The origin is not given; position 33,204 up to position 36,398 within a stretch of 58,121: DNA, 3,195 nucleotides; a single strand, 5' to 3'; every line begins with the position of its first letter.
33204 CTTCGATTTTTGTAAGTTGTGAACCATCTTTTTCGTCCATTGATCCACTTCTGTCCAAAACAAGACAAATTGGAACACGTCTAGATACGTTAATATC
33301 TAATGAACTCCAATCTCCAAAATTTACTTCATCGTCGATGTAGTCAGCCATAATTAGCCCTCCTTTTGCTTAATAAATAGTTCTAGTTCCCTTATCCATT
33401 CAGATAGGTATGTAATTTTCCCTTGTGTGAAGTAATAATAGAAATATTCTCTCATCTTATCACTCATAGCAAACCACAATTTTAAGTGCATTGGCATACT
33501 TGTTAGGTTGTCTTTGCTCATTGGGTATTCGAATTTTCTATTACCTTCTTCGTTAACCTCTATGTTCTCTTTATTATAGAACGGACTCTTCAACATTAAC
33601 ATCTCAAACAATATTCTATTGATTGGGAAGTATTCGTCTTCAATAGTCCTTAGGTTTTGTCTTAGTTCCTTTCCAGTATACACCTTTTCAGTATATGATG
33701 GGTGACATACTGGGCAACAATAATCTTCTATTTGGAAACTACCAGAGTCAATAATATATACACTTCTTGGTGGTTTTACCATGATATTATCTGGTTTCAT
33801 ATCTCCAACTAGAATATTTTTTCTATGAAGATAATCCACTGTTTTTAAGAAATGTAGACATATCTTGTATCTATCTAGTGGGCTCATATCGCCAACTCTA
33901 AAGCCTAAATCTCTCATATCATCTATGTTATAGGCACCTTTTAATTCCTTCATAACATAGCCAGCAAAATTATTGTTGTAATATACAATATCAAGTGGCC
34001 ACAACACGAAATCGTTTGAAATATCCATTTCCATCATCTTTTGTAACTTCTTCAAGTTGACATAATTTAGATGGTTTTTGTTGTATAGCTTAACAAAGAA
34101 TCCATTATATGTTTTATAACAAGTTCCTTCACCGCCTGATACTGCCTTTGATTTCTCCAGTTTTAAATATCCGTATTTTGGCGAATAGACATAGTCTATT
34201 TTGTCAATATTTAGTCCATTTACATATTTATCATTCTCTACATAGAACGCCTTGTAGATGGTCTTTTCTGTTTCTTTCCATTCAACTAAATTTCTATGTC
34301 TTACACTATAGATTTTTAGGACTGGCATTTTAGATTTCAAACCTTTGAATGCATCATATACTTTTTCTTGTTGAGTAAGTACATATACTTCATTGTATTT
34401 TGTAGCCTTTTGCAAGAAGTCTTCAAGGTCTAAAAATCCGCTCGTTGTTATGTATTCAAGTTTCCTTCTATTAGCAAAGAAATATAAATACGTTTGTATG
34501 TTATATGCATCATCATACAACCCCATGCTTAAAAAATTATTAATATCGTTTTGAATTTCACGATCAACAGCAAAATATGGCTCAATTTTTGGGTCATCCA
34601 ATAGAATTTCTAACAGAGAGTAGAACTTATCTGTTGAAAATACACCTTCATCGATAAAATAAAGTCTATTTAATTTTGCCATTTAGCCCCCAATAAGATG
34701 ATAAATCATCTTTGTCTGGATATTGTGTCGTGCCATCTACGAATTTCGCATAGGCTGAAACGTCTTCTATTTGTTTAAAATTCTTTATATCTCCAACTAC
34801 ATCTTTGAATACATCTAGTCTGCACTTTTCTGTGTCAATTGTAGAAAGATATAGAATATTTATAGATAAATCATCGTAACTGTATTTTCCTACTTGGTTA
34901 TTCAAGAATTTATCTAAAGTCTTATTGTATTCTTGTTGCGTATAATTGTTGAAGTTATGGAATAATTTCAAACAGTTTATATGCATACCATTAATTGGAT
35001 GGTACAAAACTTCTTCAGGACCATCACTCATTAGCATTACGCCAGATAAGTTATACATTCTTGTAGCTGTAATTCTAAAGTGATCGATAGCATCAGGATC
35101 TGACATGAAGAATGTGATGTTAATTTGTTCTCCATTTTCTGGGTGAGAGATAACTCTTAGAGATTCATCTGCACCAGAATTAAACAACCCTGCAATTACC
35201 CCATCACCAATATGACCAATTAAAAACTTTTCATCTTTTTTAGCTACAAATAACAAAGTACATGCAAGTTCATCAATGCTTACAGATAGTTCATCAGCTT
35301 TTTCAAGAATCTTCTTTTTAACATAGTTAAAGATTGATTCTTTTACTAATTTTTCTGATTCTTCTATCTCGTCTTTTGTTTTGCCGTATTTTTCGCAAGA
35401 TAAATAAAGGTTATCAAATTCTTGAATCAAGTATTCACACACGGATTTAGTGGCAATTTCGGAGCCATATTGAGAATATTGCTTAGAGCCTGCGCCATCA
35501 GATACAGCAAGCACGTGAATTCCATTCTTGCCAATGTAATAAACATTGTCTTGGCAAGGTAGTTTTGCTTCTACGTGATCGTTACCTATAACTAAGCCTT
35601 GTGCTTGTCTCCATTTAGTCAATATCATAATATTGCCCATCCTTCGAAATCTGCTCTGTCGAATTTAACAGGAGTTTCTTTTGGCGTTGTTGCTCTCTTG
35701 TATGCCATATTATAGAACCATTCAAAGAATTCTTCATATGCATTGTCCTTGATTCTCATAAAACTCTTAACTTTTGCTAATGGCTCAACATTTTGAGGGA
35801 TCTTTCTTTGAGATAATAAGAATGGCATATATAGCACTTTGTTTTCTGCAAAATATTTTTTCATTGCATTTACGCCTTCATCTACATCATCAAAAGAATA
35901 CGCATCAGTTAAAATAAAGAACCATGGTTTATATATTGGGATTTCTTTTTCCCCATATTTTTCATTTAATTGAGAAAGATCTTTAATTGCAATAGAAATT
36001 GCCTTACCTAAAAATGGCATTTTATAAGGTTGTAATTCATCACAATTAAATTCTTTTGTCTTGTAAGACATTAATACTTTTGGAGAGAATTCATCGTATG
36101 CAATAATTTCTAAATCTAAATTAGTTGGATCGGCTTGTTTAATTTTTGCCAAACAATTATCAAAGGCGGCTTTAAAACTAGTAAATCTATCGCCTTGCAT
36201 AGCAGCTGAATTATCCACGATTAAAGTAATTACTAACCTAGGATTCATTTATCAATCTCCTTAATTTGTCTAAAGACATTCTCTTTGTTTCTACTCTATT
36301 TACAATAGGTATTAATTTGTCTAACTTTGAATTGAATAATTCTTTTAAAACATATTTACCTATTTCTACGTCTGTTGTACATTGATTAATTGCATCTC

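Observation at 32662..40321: Extended TerY-P-like operon: surface protein, 3-TM protein, dead-MIDAS vWA, PP2C, Ser/Thr kinase, live-MIDAS vWA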

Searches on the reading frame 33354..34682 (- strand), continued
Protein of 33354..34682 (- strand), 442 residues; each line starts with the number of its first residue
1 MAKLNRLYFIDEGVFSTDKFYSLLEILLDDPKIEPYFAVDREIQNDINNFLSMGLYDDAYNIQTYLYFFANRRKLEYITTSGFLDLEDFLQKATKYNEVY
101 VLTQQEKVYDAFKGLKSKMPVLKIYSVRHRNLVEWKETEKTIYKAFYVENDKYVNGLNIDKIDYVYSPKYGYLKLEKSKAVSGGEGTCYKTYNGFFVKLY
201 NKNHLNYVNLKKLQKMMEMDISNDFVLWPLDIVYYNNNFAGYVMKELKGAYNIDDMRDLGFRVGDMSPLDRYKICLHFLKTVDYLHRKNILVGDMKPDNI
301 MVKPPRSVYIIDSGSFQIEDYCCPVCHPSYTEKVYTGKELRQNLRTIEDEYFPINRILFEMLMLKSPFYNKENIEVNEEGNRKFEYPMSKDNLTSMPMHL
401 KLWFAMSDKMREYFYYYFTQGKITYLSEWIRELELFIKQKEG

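Call 102: find_encoding_contigs(protein=P0158, flank=10000, max_places=1)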
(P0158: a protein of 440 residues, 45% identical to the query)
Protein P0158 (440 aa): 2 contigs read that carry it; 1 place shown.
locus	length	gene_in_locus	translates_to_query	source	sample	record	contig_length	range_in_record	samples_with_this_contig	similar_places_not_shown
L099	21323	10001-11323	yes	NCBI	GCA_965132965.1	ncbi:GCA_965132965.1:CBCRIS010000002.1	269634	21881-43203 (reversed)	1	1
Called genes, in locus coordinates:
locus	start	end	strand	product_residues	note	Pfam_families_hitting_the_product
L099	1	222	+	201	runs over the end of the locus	-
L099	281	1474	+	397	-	-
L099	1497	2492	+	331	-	-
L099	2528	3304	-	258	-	PF14808:TMEM164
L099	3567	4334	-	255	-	PF00756:Esterase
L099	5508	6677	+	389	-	-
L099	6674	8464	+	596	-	-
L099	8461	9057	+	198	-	-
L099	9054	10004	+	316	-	PF13672:PP2C_2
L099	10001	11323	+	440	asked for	PF00069:Pkinase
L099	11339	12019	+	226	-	PF00092:VWA, PF13519:VWA_2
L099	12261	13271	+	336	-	PF00106:adh_short, PF01073:3Beta_HSD, PF01370:Epimerase, PF02719:Polysacc_synt_2, PF04321:RmlD_sub_bind, PF08659:KR, PF13460:NAD_binding_10, PF16363:GDP_Man_Dehyd, +2 more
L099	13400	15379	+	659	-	PF16126:DUF4838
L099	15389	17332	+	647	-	PF16126:DUF4838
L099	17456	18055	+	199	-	PF09551:Spore_II_R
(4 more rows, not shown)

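Call 103: find_encoding_contigs(protein=P0128, flank=10000, max_places=1)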
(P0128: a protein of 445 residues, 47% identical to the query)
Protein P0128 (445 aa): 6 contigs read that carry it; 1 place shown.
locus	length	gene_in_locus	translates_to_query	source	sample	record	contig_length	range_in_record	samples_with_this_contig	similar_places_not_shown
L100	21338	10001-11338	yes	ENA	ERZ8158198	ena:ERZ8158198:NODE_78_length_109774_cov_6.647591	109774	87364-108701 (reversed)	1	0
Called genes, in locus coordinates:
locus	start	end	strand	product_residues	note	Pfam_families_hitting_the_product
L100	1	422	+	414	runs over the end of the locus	PF13102:Phage_int_SAM_5, PF14659:Phage_int_SAM_3, PF00589:Phage_integrase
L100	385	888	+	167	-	-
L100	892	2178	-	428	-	PF13102:Phage_int_SAM_5 (faint), PF14659:Phage_int_SAM_3, PF00589:Phage_integrase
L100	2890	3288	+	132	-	PF02082:Rrf2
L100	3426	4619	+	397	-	PF00266:Aminotran_5, PF01212:Beta_elim_lyase (weak)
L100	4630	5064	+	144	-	PF01592:NifU_N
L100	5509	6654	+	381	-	-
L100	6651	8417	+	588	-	-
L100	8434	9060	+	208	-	-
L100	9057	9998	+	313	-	PF13672:PP2C_2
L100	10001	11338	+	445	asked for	PF00069:Pkinase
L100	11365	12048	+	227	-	PF00092:VWA, PF13519:VWA_2 (weak)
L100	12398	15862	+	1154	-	PF00005:ABC_tran, PF02463:SMC_N, PF13555:AAA_29 (faint), PF02687:FtsX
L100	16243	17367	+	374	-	PF00005:ABC_tran, PF08402:TOBE_2 (weak)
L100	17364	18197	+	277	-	PF00528:BPD_transp_1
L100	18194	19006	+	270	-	PF00528:BPD_transp_1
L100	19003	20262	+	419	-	PF01547:SBP_bac_1, PF13531:SBP_bac_11, PF13416:SBP_bac_8, PF13343:SBP_bac_6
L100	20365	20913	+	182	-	-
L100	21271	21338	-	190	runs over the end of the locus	PF14278:TetR_C_8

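Call 104: find_encoding_contigs(protein=P0195, flank=10000, max_places=1)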
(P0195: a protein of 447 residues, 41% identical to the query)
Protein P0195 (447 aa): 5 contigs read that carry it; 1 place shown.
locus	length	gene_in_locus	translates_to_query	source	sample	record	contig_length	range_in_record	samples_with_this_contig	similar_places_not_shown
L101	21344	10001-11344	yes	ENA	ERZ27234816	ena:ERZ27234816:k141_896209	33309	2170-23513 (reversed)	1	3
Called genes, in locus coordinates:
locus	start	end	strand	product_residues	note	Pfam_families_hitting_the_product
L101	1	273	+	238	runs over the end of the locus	-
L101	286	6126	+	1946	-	PF16403:Bact_surface_Ig-like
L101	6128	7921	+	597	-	-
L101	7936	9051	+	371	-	-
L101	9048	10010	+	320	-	PF13672:PP2C_2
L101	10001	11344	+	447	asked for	PF00069:Pkinase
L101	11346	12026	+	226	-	-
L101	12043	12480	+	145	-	-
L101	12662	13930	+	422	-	PF00817:IMS, PF11799:IMS_C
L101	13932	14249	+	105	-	-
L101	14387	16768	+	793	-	-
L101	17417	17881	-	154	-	PF00583:Acetyltransf_1, PF13673:Acetyltransf_10, PF13508:Acetyltransf_7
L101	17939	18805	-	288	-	PF00483:NTP_transferase, PF12804:NTP_transf_3 (weak)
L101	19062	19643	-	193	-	-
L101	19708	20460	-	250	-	PF07505:DUF5131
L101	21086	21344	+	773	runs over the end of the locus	PF19789:DUF6273 (weak), PF07728:AAA_5 (weak)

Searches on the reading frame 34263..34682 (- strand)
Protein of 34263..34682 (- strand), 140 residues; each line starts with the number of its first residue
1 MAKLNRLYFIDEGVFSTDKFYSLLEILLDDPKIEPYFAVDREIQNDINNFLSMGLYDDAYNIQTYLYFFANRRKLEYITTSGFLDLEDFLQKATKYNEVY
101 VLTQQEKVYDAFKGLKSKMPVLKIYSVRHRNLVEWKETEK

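Call 65: search_solved_structures(query=A6, max_evalue=10)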
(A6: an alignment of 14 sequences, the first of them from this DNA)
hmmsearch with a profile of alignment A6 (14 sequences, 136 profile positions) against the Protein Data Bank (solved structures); distinct sequences matched with E-value up to 10: 1.
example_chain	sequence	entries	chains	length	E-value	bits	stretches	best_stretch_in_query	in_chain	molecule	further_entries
11hv_13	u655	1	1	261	1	12.8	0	88-117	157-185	Large ribosomal subunit protein eL13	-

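Call 68: search_protein_families(library=pfam, alignment_id=A6, max_evalue=10)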
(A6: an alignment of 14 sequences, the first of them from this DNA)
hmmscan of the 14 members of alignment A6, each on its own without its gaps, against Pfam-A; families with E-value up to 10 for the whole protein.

A. member 1, seq(140 aa): 0 families

B. families by the number of members that match (of 14 scanned): 6 families
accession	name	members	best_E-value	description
PF24764.1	rva_4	1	0.017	Integrase core domain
PF01672.21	Plasmid_parti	1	0.059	Putative plasmid partition protein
PF14782.12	BBS2_GAE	1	0.084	BBS2 GAE domain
PF21892.1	TMEM145_N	1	0.089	TMEM145, N-terminal domain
PF14713.11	DUF4464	1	0.22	Domain of unknown function (DUF4464)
PF18659.6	CelTOS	1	0.57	Cell-traversal protein for ookinetes and sporozoites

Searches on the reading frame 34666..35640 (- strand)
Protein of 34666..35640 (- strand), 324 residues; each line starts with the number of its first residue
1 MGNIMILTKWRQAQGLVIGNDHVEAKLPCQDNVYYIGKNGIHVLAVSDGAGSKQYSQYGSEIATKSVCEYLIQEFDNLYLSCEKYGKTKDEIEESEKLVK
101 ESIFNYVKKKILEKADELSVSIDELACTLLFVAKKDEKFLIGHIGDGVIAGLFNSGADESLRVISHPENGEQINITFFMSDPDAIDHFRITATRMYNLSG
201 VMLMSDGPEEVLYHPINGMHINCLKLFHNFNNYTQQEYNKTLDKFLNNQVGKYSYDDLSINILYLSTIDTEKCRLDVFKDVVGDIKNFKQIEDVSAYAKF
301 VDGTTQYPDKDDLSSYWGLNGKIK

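Call 3: search_protein_families(library=pfam, proteins=[window:34666-35640:-], max_evalue=0.01)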
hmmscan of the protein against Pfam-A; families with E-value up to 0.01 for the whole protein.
window:34666-35640:- (324 aa): 1 family
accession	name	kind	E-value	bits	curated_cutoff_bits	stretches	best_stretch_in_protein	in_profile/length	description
PF13672.11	PP2C_2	-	1.1e-39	136.6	24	1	18-246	1-208/209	Protein phosphatase 2C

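Call 4: search_protein_families(library=padloc, proteins=[window:34666-35640:-], max_evalue=0.01)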
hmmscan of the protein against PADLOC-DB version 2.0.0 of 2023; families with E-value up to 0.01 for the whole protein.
window:34666-35640:- (324 aa): 0 families

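Call 5: search_protein_families(library=ncbifam, proteins=[window:34666-35640:-], max_evalue=0.01)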
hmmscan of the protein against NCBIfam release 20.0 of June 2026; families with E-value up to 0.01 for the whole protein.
window:34666-35640:- (324 aa): 1 family
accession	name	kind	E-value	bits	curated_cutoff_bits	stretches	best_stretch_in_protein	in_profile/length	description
NF033484.1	Stp1_PP2C_phos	equivalog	6.2e-08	32.4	230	1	30-147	12-112/232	Stp1/IreP family PP2C-type Ser/Thr phosphatase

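Call 87: search_protein_families(library=phrogs, proteins=[window:34666-35640:-], max_evalue=0.001)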
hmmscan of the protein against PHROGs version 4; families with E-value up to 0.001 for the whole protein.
window:34666-35640:- (324 aa): 1 family
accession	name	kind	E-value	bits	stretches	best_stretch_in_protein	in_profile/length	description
phrog_37072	-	unknown function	1.2e-06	29.5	1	41-242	12-196/226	-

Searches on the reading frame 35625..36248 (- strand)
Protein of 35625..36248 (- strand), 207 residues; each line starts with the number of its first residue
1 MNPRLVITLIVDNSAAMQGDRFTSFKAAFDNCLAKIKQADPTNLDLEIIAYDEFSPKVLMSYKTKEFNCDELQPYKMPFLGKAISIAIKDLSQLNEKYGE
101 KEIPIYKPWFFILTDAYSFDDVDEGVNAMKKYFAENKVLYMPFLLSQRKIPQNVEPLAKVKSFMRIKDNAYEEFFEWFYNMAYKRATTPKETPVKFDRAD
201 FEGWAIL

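Call 3: search_protein_families(library=pfam, proteins=[window:35625-36248:-], max_evalue=0.01)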
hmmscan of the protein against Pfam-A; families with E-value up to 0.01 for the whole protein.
window:35625-36248:- (207 aa): 1 family
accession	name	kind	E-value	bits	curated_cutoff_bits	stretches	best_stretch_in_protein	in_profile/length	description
PF00092.34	VWA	-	0.0021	18.7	23.8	1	7-132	2-130/174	von Willebrand factor type A domain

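Call 4: search_protein_families(library=padloc, proteins=[window:35625-36248:-], max_evalue=0.01)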
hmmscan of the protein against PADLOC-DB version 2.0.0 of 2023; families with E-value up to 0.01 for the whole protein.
window:35625-36248:- (207 aa): 0 families

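Call 5: search_protein_families(library=ncbifam, proteins=[window:35625-36248:-], max_evalue=0.01)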
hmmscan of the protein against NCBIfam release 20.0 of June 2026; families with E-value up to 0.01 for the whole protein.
window:35625-36248:- (207 aa): 0 families

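Call 87: search_protein_families(library=phrogs, proteins=[window:35625-36248:-], max_evalue=0.001)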
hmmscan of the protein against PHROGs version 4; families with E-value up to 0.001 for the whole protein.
window:35625-36248:- (207 aa): 1 family
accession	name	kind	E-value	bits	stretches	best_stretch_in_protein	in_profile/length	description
phrog_28389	-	unknown function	0.00018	21.9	1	2-179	17-193/219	-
